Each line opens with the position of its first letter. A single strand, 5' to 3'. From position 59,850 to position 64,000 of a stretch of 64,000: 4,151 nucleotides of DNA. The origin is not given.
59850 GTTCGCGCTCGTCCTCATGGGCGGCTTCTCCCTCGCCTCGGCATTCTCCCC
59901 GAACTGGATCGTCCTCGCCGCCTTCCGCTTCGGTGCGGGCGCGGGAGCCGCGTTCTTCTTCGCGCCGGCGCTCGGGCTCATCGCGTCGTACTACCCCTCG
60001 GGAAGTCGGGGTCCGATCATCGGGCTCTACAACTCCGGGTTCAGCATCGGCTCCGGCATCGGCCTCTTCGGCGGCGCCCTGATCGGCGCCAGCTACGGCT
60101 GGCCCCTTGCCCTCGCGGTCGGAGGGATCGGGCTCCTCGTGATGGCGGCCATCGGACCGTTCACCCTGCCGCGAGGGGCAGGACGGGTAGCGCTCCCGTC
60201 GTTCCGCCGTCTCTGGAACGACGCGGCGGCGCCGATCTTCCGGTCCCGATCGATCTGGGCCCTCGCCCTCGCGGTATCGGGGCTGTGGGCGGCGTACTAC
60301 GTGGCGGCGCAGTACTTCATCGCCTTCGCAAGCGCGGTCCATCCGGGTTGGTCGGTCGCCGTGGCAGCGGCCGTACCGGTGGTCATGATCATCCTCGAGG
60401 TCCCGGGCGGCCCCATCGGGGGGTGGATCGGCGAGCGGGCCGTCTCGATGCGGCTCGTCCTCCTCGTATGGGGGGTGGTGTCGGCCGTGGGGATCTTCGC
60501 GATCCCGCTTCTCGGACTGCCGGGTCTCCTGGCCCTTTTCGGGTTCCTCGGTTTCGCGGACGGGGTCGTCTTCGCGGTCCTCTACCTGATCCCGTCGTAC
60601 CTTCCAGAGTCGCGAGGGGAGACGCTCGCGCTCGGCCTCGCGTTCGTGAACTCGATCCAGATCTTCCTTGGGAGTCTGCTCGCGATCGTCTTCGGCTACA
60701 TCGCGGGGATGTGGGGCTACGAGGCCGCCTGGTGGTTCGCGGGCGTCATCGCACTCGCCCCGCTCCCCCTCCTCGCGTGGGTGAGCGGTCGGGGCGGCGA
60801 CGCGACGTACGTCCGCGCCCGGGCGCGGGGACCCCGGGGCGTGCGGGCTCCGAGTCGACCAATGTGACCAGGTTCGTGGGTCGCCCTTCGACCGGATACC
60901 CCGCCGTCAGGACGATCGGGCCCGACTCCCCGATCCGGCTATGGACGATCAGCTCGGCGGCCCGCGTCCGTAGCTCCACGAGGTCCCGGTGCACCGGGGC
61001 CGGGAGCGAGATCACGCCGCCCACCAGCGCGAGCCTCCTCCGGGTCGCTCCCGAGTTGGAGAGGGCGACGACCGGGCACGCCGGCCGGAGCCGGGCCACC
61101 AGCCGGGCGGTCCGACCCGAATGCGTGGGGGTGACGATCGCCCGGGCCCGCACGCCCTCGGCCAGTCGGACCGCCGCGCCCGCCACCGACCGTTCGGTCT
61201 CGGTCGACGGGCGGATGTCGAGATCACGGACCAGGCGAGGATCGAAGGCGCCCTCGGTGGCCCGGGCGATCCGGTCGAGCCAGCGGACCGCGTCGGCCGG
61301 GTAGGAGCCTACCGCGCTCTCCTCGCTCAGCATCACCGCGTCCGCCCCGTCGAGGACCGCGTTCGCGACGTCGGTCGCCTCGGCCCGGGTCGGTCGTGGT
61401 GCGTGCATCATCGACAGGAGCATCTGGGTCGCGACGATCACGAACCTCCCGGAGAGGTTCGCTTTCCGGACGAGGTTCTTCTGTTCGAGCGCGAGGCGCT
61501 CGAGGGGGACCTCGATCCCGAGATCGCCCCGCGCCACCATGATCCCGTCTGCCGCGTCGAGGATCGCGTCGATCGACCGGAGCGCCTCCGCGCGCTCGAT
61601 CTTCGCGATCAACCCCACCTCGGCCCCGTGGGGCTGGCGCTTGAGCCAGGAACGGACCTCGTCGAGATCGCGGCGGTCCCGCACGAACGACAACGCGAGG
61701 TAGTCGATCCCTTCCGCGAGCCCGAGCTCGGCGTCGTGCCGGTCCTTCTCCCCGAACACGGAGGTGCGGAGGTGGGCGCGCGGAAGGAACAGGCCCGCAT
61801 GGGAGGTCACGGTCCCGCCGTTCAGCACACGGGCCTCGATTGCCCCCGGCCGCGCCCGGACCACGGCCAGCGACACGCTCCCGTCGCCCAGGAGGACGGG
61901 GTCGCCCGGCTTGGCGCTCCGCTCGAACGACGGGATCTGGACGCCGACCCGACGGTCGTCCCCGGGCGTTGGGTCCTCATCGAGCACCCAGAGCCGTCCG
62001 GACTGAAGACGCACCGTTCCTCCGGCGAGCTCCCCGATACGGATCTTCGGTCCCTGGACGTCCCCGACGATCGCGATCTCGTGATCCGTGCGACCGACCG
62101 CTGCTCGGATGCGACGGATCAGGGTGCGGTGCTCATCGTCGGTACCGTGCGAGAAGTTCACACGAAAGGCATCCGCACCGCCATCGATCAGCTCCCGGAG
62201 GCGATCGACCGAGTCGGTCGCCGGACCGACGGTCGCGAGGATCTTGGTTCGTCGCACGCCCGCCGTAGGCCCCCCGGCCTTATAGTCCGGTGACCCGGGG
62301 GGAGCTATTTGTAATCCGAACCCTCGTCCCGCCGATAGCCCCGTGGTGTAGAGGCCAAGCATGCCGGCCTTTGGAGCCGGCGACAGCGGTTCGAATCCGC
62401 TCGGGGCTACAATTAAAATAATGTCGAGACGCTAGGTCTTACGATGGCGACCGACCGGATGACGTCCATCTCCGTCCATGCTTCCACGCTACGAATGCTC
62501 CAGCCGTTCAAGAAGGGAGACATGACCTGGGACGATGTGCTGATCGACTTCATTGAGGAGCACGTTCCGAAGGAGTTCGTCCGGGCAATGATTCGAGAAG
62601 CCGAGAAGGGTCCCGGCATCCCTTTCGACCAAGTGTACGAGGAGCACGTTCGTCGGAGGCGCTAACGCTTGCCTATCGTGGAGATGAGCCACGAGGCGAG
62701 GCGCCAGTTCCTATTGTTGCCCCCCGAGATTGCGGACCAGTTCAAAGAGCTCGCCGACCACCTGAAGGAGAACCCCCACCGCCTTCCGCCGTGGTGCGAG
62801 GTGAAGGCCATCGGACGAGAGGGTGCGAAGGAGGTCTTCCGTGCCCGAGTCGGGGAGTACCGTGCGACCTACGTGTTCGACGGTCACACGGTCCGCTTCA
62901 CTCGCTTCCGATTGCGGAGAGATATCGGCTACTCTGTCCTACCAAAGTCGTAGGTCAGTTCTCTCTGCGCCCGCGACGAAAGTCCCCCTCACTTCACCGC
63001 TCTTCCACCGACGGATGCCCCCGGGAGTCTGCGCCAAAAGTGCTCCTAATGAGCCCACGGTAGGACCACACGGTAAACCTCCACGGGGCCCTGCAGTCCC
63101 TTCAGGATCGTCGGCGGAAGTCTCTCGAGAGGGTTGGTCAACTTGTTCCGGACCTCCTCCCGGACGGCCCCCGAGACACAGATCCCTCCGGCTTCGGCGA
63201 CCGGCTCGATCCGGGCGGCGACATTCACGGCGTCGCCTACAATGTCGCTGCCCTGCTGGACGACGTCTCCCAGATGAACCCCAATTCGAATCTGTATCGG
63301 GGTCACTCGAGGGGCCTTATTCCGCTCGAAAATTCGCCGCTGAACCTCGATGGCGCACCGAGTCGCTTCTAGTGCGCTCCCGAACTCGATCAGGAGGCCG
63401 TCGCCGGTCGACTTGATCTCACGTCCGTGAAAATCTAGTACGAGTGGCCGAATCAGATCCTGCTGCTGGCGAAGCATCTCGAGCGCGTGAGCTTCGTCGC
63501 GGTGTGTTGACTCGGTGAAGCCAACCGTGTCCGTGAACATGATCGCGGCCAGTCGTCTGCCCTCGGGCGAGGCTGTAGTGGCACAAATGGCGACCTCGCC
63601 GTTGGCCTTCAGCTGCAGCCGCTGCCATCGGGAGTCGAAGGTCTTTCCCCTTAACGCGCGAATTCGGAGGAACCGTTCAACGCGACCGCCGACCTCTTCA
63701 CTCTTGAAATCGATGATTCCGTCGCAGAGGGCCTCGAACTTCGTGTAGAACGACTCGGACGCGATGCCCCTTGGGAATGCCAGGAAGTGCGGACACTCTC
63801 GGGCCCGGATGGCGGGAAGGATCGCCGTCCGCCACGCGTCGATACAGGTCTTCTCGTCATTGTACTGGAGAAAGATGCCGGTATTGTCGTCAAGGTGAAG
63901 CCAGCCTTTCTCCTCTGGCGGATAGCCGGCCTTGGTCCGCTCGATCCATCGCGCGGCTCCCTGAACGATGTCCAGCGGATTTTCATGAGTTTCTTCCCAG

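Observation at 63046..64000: Gene fusion of a KaiC-like RecA-superfamily domain to a class III nucleotidyl cyclase catalytic domain (runs off window end)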

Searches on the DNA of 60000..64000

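Call 72: search_rna_families(source=window, start=60000, end=64000, threshold=gathering)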
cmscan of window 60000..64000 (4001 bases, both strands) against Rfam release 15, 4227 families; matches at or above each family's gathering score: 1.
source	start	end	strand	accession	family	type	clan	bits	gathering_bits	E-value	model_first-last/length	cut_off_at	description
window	62337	62409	+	RF00005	tRNA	Gene; tRNA;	CL00001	61.7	29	3.7e-12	1-71/71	no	tRNA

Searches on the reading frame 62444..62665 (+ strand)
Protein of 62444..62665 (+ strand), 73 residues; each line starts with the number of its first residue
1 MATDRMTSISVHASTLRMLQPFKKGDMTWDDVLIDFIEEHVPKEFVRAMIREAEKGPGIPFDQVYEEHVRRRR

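Call 6: search_protein_families(library=pfam, proteins=[window:62444-62665:+], max_evalue=1)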
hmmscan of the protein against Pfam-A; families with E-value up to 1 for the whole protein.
window:62444-62665:+ (73 aa): 0 families

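Call 7: search_protein_families(library=ncbifam, proteins=[window:62444-62665:+], max_evalue=1)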
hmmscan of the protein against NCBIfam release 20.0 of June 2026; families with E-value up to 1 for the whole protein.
window:62444-62665:+ (73 aa): 0 families

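Call 48: search_protein_families(library=padloc, proteins=[window:62444-62665:+], max_evalue=0.01)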
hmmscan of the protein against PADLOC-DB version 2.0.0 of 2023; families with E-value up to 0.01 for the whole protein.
window:62444-62665:+ (73 aa): 0 families

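Call 49: search_protein_families(library=phrogs, proteins=[window:62444-62665:+], max_evalue=0.001)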
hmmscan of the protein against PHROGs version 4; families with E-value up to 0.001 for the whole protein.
window:62444-62665:+ (73 aa): 0 families

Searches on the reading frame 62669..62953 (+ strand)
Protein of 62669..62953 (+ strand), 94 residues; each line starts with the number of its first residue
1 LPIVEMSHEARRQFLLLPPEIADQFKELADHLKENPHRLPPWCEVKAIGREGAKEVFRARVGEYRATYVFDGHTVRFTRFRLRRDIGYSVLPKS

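Call 6: search_protein_families(library=pfam, proteins=[window:62669-62953:+], max_evalue=1)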
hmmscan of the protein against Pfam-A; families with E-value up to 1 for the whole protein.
window:62669-62953:+ (94 aa): 4 families
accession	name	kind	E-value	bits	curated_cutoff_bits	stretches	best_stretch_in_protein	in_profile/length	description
PF05016.21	ParE_toxin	-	0.00049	21.1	23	1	20-85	27-87/89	ParE toxin of type II toxin-antitoxin system, parDE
PF05973.20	Gp49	-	0.073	13.6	23.9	1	14-73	3-61/90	Phage derived protein Gp49-like (DUF891)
PF02742.21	Fe_dep_repr_C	-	0.15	12.6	27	1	5-40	32-67/70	Iron dependent repressor, metal binding and dimerisation domain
PF05181.18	XPA_C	-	0.25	11.7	25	1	9-38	9-37/51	XPA protein C-terminus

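Call 7: search_protein_families(library=ncbifam, proteins=[window:62669-62953:+], max_evalue=1)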
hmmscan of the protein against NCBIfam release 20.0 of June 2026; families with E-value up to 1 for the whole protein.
window:62669-62953:+ (94 aa): 0 families

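Call 48: search_protein_families(library=padloc, proteins=[window:62669-62953:+], max_evalue=0.01)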
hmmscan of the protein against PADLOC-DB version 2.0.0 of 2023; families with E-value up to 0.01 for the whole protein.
window:62669-62953:+ (94 aa): 0 families

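Call 49: search_protein_families(library=phrogs, proteins=[window:62669-62953:+], max_evalue=0.001)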
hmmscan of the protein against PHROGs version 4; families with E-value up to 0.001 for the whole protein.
window:62669-62953:+ (94 aa): 1 family
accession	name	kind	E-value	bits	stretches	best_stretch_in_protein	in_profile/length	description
phrog_1213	-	moron, auxiliary metabolic gene and host takeover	2.5e-05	25.8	1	4-86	5-86/88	RelE-like toxin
